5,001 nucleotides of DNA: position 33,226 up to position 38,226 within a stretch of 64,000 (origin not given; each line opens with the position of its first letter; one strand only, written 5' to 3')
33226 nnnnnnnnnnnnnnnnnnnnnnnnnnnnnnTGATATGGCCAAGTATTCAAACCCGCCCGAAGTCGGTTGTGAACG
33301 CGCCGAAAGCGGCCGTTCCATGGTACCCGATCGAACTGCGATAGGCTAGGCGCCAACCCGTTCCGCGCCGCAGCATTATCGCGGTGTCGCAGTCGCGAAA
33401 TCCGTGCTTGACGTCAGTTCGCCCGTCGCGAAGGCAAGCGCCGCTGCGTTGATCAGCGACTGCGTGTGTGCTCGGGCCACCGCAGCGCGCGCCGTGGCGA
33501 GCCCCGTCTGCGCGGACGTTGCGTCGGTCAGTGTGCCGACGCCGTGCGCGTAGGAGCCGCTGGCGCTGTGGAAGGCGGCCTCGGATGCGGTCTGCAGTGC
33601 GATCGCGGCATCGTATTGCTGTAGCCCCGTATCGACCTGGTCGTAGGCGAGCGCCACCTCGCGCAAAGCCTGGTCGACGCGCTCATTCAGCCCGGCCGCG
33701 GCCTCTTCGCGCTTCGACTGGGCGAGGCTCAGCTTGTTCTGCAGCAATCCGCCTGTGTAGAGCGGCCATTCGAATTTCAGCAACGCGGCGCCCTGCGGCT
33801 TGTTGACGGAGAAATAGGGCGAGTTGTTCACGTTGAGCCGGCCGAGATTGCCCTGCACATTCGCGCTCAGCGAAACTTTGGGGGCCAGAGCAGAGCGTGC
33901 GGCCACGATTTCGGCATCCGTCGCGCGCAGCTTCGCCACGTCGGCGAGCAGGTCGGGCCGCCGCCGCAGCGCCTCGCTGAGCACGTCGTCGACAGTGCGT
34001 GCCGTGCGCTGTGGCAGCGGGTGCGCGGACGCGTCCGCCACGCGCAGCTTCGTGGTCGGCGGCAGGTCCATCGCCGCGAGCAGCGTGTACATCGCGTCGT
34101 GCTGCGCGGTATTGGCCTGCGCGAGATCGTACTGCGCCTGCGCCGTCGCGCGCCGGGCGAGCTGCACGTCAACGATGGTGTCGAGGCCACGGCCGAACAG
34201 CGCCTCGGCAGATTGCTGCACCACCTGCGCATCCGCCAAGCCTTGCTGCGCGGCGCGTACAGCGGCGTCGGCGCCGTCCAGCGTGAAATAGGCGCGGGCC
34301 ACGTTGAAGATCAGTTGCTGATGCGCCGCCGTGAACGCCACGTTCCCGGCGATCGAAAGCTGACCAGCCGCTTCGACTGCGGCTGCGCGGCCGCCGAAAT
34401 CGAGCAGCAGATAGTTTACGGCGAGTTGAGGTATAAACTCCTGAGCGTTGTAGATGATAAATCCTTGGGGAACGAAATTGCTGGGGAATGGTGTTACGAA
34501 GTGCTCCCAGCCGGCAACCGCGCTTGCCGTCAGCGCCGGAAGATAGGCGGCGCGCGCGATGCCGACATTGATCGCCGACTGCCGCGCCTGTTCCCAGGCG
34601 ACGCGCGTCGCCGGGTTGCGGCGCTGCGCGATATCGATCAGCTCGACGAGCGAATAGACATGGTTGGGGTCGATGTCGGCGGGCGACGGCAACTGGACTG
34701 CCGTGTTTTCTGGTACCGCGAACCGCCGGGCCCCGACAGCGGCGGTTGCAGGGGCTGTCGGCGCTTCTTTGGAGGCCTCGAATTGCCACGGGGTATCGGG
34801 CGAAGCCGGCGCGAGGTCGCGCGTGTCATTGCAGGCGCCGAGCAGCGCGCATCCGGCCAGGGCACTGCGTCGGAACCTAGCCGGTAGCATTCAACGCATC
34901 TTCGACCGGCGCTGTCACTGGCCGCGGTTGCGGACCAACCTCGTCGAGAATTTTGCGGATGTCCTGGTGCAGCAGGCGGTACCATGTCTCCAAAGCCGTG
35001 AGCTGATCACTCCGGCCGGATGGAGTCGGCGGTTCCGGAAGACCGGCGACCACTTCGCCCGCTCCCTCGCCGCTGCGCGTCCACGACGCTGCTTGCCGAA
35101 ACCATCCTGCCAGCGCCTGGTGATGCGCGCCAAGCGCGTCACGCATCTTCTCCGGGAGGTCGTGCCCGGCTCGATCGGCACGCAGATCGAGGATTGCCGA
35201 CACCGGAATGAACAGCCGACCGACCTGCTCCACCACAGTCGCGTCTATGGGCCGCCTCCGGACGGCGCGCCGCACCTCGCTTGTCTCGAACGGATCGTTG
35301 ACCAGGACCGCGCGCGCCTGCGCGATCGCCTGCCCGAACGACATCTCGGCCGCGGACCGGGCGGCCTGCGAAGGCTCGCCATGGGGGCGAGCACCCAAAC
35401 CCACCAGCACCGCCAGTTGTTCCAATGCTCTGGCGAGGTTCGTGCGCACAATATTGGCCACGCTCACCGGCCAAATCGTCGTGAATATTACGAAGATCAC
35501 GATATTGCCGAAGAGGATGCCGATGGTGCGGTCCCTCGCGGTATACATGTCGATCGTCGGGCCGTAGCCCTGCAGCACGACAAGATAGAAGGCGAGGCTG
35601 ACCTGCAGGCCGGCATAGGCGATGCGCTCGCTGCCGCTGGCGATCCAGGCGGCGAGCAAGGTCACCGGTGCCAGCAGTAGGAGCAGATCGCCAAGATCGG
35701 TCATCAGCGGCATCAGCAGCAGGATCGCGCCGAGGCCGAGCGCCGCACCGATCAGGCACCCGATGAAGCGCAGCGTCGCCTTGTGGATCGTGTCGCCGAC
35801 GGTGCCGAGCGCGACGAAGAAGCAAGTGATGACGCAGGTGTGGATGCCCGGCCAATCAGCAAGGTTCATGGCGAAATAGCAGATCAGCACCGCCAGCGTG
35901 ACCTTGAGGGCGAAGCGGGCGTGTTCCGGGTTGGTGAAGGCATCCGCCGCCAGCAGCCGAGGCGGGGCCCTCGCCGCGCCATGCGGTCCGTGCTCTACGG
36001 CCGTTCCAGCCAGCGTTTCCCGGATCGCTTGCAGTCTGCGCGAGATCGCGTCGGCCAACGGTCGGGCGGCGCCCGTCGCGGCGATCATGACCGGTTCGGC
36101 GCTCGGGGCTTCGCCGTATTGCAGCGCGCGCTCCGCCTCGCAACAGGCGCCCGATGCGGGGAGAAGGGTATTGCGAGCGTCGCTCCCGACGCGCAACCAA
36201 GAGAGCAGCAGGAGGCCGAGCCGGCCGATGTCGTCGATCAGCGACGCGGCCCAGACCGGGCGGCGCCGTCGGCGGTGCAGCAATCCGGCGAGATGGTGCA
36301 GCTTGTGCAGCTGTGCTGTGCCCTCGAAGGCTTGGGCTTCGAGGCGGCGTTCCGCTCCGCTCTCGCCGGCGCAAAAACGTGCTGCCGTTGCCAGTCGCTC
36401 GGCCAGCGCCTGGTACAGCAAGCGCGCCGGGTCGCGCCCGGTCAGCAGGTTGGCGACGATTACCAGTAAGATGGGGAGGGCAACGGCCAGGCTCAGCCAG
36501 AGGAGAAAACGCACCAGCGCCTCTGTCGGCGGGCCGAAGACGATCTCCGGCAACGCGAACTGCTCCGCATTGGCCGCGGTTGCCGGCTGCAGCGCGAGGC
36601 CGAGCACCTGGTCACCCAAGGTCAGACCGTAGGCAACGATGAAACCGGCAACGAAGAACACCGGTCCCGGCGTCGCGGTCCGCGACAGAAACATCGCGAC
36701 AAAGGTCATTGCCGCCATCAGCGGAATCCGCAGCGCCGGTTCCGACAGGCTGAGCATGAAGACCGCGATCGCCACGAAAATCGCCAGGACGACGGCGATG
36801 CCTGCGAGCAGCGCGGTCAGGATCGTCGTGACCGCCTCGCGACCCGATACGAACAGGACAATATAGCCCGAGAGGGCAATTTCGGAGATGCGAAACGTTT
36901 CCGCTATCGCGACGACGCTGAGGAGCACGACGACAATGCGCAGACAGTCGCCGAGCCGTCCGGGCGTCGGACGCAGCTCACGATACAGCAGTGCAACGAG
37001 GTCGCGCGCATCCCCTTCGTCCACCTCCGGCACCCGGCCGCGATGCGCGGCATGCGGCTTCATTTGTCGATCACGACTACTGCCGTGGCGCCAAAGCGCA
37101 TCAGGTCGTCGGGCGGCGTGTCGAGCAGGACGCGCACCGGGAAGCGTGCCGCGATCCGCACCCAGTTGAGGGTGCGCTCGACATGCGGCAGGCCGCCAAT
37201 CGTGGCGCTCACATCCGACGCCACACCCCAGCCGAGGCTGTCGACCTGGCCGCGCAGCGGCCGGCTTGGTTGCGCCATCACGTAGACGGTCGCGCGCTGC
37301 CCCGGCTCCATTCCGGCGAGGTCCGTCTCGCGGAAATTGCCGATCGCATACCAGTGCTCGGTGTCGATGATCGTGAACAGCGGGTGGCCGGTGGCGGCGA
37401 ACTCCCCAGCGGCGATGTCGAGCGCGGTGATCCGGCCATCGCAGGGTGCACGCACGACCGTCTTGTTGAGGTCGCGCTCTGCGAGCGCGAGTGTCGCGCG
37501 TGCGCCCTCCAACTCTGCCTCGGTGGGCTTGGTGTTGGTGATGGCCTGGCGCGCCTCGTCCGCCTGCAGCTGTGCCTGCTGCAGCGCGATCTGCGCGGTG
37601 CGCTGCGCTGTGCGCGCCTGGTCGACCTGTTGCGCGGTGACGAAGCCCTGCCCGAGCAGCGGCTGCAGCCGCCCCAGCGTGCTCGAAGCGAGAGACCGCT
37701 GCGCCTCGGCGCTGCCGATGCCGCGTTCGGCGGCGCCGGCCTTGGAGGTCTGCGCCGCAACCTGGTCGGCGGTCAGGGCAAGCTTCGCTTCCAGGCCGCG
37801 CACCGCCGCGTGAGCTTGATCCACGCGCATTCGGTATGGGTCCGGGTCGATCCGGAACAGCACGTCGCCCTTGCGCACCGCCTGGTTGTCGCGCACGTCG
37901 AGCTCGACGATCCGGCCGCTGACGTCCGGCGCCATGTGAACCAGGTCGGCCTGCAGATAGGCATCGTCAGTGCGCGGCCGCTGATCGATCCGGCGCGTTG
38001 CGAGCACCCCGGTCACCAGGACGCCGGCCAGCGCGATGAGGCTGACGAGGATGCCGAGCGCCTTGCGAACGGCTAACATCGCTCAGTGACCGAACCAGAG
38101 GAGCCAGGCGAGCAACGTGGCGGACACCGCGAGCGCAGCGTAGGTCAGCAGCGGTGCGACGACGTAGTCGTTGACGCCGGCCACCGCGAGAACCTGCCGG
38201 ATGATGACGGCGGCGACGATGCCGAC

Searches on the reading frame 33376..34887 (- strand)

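Call 76: search_protein_families(library=pfam, proteins=[window:33376-34887:-], max_evalue=0.00001)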
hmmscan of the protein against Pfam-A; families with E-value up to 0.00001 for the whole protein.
window:33376-34887:- (503 aa): 1 family
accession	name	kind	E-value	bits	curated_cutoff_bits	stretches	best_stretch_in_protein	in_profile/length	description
PF02321.23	OEP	-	1e-42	146.5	22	2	300-489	2-187/187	Outer membrane efflux protein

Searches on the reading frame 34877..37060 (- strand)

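Call 76: search_protein_families(library=pfam, proteins=[window:34877-37060:-], max_evalue=0.00001)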
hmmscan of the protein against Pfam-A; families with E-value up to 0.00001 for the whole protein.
window:34877-37060:- (727 aa): 2 families
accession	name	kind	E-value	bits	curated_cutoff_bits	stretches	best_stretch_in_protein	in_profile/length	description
PF13515.12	FUSC_2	-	4.1e-10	40.3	25.6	1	393-525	1-126/126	Fusaric acid resistance protein-like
PF04632.18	FUSC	-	9.1e-07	28.3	30.9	1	230-659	214-606/660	Fusaric acid resistance protein family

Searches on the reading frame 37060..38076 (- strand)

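Call 76: search_protein_families(library=pfam, proteins=[window:37060-38076:-], max_evalue=0.00001)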
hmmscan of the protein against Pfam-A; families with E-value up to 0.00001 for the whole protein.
window:37060-38076:- (338 aa): 3 families
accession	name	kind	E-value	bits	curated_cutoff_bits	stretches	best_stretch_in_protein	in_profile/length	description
PF13437.12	HlyD_3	-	2.8e-18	67.1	22.2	1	207-288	1-83/106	HlyD family secretion protein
PF16576.10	HlyD_D23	-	6.6e-15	55.4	30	1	42-281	16-184/214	Barrel-sandwich domain of CusB or HlyD membrane-fusion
PF13533.13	Biotin_lipoyl_2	-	4.7e-13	49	29.8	1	48-77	3-32/32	Biotin-lipoyl like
